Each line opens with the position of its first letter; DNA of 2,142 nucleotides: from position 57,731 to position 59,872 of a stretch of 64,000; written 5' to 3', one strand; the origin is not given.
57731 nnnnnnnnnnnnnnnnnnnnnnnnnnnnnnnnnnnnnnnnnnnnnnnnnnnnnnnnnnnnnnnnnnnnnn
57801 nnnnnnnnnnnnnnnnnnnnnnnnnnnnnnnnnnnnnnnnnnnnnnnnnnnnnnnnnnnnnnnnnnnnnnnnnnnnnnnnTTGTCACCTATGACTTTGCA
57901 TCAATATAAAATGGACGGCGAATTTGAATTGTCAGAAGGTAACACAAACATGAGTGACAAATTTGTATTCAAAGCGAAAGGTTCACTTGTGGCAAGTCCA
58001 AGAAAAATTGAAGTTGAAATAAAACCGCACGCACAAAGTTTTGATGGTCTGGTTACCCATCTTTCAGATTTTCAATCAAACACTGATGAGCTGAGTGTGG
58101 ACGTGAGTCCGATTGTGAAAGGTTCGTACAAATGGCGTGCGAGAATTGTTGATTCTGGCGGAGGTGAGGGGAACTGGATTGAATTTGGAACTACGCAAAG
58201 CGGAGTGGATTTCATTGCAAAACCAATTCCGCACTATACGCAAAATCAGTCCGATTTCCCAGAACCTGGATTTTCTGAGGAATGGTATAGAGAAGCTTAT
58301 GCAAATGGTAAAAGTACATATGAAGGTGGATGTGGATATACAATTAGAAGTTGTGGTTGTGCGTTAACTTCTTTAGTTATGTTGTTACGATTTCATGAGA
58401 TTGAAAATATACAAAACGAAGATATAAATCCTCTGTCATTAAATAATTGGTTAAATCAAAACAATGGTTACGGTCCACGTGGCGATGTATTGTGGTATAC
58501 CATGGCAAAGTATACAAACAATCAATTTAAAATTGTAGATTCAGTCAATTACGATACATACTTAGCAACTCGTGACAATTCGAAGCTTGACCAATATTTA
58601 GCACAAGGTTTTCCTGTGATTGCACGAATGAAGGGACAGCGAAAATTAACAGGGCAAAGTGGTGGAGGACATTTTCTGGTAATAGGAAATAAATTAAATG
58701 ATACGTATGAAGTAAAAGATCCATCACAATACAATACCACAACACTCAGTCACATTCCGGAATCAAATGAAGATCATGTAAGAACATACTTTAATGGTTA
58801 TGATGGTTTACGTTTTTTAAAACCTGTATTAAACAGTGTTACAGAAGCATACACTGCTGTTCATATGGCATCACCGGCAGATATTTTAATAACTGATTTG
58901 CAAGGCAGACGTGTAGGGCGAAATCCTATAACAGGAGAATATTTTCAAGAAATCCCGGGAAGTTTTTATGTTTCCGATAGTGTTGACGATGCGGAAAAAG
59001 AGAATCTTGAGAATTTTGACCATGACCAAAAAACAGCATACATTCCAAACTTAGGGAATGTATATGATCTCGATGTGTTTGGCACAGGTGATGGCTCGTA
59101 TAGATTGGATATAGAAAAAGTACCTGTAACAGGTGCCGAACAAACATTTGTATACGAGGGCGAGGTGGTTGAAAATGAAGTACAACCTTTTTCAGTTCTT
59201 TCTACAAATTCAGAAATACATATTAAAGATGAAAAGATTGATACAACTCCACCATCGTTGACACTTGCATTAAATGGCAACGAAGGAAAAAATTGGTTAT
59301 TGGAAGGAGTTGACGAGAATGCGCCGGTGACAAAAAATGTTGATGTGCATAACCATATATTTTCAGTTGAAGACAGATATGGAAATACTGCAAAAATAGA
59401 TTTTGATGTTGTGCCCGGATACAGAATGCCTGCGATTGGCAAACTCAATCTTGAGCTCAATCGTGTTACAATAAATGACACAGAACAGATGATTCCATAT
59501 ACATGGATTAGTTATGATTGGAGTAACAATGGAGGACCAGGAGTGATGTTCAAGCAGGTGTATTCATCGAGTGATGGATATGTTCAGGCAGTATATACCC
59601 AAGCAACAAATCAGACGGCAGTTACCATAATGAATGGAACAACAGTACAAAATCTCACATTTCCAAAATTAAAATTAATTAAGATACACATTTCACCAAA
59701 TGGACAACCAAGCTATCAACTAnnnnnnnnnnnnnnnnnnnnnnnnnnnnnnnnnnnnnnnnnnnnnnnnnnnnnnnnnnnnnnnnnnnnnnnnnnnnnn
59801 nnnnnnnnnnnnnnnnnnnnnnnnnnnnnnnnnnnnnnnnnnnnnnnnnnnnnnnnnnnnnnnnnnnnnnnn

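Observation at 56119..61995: Locus of a giant secreted beta-helix/C39-like peptidase protein with two tandem membrane-anchored paralogs and an Rx4H membrane protein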

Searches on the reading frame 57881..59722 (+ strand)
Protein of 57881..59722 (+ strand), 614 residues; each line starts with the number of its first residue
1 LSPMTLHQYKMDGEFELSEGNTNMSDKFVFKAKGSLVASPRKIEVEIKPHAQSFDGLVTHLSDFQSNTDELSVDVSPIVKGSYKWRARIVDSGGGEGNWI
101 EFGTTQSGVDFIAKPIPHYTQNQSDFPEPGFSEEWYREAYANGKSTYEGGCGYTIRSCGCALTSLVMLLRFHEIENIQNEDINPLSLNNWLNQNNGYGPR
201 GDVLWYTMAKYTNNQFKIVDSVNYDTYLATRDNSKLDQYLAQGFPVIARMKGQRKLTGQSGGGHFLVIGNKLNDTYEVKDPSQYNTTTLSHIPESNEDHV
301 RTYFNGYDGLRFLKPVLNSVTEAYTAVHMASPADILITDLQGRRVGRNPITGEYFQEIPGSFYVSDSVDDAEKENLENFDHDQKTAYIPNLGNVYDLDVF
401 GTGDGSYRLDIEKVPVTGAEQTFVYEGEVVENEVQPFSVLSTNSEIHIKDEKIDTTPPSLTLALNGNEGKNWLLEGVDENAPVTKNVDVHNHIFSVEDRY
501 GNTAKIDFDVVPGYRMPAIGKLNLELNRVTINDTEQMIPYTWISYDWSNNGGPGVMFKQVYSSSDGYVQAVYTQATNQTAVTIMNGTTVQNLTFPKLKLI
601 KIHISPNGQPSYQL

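Call 63: predict_structure(alignment_id=A5)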
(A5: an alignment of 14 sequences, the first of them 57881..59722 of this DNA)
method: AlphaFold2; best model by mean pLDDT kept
length: 614 residues; sequences in the alignment: 14
mean_pLDDT: 72.6   pTM: 0.54
mean pLDDT of the five models: 72.6, 72.0, 66.0, 65.0, 64.6
residues with pLDDT >= 90: 96; 70-90: 302; 50-70: 122; < 50: 94
segments of 3 or more residues with pLDDT < 50: 124-130, 220-231, 252-262, 284-321, 366-381, 514-519, 551-553
pLDDT, mean of each block of 10 residues (from residue 1): 80 84 87 84 92 90 80 81 93 86 73 81 51 71 69 75 83 78 84 81 72 66 36 67 75 39 68 71 47 35 32 37 65 77 72 63 52 36 63 76 70 65 75 77 69 73 75 81 81 87 91 53 89 90 78 67 87 87 88 91 91 90
secondary structure, 60 per line:
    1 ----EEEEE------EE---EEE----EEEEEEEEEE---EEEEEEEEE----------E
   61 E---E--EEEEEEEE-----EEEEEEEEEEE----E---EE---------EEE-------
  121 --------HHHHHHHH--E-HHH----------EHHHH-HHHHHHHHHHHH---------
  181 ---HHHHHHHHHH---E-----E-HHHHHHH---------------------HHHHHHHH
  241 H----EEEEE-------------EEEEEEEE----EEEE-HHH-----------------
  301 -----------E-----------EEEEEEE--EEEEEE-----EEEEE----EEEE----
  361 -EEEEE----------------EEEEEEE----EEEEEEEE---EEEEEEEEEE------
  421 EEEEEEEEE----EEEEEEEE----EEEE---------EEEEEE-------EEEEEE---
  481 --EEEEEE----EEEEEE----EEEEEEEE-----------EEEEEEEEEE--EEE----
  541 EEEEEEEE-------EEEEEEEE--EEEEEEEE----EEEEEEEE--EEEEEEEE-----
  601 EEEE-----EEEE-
elements in order: E5-9 E21-23 E28-37 E41-49 E68-75 E81-91 E111-113 H129-136 H155-158 H160-171 H184-193 H205-211 H233-241 E246-250 E264-271 E276-279 E324-330 E333-338 E344-348 E353-356 E362-366 E383-389 E394-401 E405-414 E421-429 E434-441 E446-449 E459-464 E472-477 E483-488 E493-498 E503-510 E522-531 E534-536 E541-548 E556-563 E566-573 E578-585 E588-595 E601-604 E610-613

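Call 89: fold_search(model_id=the predicted structure, library=viral)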
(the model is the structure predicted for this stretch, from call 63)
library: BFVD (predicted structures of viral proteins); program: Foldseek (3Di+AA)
matches with E <= 10: 1098; with E <= 0.001: 15
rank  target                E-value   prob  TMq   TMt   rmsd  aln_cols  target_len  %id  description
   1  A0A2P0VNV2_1          2.3e-05  0.51  0.11  0.05  35.0       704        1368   10  Fibronectin type III domain-containing protein [Tetraselmis virus 1]
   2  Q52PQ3                7.6e-05  0.25  0.10  0.06  38.2       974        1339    8  Possible phage tail protein [Xanthomonas phage Xp15]
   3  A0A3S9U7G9            1.2e-04  0.15  0.09  0.06  37.7      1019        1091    6  (no name in the UniProt tables at hand)
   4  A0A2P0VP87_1          1.2e-04  0.63  0.15  0.09  36.7       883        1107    8  Fibronectin type III domain-containing protein [Tetraselmis virus 1]
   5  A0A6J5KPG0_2          1.2e-04  0.44  0.13  0.11  33.4       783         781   10  Tip attachment protein J [uncultured Caudovirales phage]
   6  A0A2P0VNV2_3          1.6e-04  0.47  0.14  0.07  66.8      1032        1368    8  Fibronectin type III domain-containing protein [Tetraselmis virus 1]
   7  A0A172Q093            1.9e-04  0.33  0.13  0.11  36.1       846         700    9  Uncharacterized protein [Acinetobacter phage vB_AbaM_ME3]
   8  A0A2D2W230            2.8e-04  0.41  0.08  0.11  27.1       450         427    9  (no name in the UniProt tables at hand)
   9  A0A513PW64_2          3.3e-04  0.38  0.13  0.07  29.3       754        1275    9  Big-1 domain-containing protein [Vibrio phage 2 TSL-2019]
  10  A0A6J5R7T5            4.8e-04  0.41  0.10  0.09  32.9       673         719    7  Fibronectin type III [uncultured Caudovirales phage]
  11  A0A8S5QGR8            6.2e-04  0.54  0.09  0.04  30.3       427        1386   11  Tail protein [Siphoviridae sp. ctr8v12]
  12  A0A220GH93            8.1e-04  0.25  0.09  0.11  29.7       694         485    8  Putative minor structural protein [Streptococcus phage D4276]
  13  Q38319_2              8.5e-04  0.14  0.10  0.07  35.5       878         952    7  Receptor-binding protein of phage tail base-plate Siphoviridae head domain-containing protein [Lactococcus phage BK5-T]
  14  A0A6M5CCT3            8.9e-04  0.09  0.08  0.05  41.6       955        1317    9  Tail protein [Vibrio phage Vc1]
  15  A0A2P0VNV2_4          9.4e-04  0.25  0.13  0.06  40.0       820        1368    6  Fibronectin type III domain-containing protein [Tetraselmis virus 1]
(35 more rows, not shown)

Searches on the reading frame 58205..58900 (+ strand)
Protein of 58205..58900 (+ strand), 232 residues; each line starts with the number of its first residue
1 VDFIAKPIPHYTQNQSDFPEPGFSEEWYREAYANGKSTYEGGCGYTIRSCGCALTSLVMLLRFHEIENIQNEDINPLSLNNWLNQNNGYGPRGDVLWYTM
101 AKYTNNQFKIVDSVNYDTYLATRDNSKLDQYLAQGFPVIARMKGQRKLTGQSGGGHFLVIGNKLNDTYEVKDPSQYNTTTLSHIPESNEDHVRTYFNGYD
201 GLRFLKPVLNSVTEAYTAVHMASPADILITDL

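Call 22: search_solved_structures(query=window:58205-58900:+, max_evalue=10, show_alignments=3)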
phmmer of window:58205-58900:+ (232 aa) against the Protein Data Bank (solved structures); distinct sequences matched with E-value up to 10: 2.
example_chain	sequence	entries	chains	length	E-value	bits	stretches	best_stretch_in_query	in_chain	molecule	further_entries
8z4n_A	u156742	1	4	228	0.17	14.6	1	121-176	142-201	Endoisopeptidase PeiR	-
8z4h_A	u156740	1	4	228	0.17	14.6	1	121-176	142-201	Endoisopeptidase PeiR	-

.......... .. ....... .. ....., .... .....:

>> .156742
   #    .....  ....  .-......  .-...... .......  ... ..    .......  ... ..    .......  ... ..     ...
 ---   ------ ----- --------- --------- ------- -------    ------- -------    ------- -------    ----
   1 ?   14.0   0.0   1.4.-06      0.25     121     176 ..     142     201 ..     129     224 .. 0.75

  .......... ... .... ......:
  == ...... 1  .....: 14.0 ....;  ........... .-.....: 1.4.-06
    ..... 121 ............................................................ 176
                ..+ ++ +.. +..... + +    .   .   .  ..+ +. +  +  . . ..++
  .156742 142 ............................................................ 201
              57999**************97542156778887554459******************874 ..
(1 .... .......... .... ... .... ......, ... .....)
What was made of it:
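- Closest known: PeiW/PeiP/PeiR pseudomurein endoisopeptidases. Same: The His/Asp region aligns (call 22).
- Tried and rejected: The C39 region gave only PeiR at E = 0.17 (call 22).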

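Call 85: search_solved_structures(query=A7, max_evalue=1, show_alignments=4)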
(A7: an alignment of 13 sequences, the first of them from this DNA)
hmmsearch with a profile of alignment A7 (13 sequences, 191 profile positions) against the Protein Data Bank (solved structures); distinct sequences matched with E-value up to 1: 0.
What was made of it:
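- A sequence profile of the C39 domain finds no PDB relative at E <= 1 (call 85).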

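Call 90: find_related_loci(query=A7, collection=metagenome_contigs, flank=5000)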
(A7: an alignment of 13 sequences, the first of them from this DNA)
Query A7 (203 aa) in metagenome_contigs; peptide patterns used: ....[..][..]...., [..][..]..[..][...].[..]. (x = any residue, [..] = any of these).
124 stretches matched a pattern; 88 encode a relative of the query (tblastn E <= 1e-3); the best 80 are kept; 80 distinct loci.
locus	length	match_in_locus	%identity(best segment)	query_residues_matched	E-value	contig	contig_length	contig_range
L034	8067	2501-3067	43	2-201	1e-46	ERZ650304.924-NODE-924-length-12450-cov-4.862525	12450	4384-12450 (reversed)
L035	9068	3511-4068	41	5-201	4e-42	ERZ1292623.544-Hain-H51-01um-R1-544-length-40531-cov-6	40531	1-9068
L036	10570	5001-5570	43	2-201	1e-40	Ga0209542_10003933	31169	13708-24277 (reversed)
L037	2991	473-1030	41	2-200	9e-40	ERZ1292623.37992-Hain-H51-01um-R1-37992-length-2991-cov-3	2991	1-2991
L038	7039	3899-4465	42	2-200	1e-38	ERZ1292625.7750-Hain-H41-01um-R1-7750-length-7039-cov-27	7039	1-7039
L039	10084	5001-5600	38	2-203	7e-38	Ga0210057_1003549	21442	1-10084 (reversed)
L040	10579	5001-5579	40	2-201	6e-37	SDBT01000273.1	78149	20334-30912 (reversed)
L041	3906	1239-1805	43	2-200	3e-37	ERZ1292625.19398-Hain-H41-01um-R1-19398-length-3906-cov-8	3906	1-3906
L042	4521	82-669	41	2-203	4e-37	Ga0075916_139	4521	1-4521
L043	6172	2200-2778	40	2-201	5e-37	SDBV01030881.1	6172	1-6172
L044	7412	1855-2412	40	2-200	2e-36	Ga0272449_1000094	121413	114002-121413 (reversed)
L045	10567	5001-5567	41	2-200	5e-36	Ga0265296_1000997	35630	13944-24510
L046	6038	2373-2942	41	2-200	6e-36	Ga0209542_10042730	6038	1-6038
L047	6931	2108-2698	36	2-203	2e-35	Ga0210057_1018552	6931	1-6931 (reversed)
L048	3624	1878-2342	42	5-178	1e-35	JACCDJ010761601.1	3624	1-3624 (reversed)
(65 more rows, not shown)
